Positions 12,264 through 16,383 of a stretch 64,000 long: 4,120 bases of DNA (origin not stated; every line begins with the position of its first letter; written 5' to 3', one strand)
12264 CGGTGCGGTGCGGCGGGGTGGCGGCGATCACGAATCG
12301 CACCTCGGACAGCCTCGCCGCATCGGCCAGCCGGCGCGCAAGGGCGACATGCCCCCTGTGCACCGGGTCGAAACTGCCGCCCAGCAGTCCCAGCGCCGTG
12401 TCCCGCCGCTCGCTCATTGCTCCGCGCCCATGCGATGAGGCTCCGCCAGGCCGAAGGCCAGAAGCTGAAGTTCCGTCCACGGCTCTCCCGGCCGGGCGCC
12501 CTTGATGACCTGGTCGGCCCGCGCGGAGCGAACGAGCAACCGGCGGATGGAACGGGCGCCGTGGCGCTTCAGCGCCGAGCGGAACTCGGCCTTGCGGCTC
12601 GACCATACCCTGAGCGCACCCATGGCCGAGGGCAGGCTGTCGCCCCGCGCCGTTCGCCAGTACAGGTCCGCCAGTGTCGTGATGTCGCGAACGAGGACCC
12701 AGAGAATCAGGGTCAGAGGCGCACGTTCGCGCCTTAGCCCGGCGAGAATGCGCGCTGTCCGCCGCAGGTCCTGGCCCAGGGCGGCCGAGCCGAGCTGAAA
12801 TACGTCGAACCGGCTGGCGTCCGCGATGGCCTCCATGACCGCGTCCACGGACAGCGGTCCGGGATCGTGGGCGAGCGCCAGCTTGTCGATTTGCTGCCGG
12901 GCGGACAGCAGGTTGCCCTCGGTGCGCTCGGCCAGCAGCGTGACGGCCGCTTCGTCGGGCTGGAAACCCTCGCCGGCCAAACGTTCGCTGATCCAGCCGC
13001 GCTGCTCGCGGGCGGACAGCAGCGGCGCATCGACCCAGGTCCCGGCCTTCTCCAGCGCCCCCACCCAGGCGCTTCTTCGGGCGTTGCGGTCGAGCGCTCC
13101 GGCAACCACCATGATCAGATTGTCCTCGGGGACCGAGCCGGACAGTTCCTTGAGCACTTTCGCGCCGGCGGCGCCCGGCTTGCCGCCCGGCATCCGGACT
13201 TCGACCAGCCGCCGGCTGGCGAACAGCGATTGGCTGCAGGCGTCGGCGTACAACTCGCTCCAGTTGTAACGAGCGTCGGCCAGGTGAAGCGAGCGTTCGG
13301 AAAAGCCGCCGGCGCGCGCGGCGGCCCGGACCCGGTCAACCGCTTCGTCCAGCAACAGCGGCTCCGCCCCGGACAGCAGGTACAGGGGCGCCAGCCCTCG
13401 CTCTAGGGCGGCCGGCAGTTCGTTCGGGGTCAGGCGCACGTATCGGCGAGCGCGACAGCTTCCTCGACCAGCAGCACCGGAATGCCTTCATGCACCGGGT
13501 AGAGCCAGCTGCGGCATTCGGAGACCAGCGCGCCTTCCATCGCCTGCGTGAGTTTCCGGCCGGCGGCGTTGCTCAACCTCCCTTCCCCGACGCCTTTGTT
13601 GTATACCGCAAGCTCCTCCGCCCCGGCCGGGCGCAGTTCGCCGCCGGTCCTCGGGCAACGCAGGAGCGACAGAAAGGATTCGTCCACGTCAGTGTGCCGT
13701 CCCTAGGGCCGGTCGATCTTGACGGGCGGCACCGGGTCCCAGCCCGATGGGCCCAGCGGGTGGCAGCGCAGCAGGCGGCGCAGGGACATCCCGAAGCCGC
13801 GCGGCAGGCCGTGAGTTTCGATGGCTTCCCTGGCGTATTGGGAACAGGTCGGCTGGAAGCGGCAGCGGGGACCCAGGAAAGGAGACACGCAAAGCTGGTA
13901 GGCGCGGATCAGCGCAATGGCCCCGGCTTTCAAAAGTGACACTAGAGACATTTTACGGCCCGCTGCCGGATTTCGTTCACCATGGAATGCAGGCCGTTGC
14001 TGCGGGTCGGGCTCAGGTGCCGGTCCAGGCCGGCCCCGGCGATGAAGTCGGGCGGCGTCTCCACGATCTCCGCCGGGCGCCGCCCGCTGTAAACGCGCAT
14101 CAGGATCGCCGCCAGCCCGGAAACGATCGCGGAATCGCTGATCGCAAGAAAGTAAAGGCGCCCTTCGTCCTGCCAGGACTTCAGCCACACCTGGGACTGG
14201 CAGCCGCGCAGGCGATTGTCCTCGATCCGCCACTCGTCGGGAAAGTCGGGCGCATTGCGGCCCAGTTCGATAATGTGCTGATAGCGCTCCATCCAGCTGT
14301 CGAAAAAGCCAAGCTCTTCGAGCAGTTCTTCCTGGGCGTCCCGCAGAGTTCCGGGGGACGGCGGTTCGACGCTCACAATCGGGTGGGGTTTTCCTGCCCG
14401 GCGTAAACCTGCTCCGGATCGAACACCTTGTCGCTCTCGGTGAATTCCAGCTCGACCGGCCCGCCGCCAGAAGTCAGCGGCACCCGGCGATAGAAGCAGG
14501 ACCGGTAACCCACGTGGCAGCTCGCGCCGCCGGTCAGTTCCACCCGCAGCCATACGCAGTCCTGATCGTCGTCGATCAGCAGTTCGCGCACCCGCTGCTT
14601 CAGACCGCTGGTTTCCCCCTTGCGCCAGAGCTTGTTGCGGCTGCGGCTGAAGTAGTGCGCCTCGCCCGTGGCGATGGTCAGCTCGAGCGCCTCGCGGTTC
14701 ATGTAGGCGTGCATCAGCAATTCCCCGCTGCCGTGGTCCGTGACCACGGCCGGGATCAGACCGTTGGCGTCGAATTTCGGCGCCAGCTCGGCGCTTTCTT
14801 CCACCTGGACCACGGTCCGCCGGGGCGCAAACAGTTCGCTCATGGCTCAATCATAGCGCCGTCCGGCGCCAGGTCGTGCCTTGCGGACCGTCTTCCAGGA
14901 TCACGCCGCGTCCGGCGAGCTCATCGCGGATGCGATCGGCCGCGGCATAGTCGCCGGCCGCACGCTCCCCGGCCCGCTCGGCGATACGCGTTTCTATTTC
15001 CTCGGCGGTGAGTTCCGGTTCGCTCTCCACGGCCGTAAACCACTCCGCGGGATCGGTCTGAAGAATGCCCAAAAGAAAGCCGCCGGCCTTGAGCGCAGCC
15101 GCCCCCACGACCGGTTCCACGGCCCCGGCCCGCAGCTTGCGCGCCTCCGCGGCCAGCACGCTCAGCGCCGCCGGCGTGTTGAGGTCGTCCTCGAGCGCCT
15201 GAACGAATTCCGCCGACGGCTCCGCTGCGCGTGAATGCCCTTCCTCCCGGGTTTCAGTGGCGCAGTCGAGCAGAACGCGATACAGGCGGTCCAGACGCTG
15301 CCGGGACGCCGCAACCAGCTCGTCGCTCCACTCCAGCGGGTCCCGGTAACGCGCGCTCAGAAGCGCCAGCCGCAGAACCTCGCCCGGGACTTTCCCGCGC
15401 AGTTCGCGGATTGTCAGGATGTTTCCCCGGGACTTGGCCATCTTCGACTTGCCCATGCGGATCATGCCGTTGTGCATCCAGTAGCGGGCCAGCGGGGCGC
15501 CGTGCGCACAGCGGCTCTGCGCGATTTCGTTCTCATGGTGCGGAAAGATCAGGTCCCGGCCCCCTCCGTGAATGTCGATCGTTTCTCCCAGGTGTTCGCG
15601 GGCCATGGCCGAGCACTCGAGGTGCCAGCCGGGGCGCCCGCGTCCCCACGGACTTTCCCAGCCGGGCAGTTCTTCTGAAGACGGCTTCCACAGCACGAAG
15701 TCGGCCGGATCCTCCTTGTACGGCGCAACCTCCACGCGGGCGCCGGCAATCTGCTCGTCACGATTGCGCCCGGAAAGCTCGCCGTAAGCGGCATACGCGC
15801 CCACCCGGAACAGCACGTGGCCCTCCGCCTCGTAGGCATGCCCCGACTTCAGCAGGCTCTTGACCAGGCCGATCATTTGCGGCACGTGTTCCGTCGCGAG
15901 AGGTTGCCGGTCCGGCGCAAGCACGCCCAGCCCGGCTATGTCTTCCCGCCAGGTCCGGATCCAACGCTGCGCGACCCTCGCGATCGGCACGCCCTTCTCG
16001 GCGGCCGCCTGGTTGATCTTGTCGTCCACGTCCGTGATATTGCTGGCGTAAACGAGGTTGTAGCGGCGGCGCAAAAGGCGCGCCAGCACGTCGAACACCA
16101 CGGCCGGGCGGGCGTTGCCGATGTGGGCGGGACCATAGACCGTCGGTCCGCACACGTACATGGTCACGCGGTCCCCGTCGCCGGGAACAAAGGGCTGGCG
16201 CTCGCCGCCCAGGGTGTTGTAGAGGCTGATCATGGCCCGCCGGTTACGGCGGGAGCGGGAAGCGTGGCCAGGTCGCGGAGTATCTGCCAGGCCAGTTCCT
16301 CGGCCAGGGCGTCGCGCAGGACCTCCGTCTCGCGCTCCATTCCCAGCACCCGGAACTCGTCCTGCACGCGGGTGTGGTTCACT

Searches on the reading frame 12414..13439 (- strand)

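Call 94: search_protein_families(library=pfam, proteins=[window:12414-13439:-], max_evalue=0.0001)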
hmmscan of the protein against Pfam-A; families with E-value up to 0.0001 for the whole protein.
window:12414-13439:- (341 aa): 1 family
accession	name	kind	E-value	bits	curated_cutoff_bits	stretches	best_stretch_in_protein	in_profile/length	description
PF06144.19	DNA_pol3_delta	-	5.4e-12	46.2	21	1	20-138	1-123/124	DNA polymerase III, delta subunit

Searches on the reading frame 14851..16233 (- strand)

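Call 94: search_protein_families(library=pfam, proteins=[window:14851-16233:-], max_evalue=0.0001)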
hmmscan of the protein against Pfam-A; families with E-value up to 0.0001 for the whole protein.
window:14851-16233:- (460 aa): 4 families
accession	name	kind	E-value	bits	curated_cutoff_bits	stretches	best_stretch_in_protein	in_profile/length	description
PF01406.26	tRNA-synt_1e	-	7.8e-112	374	27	1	16-310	3-299/301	tRNA synthetases class I (C) catalytic domain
PF09334.17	tRNA-synt_1g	-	5.6e-07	29.1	20.1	0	32-105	10-84/391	tRNA synthetases class I (M)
PF23493.1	CysS_C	-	1.4e-06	28.7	23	1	411-456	6-51/51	Cysteinyl-tRNA ligase anticodon binding domain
PF09190.17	DALR_2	-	8.6e-06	26.7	22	1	342-369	1-28/57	DALR domain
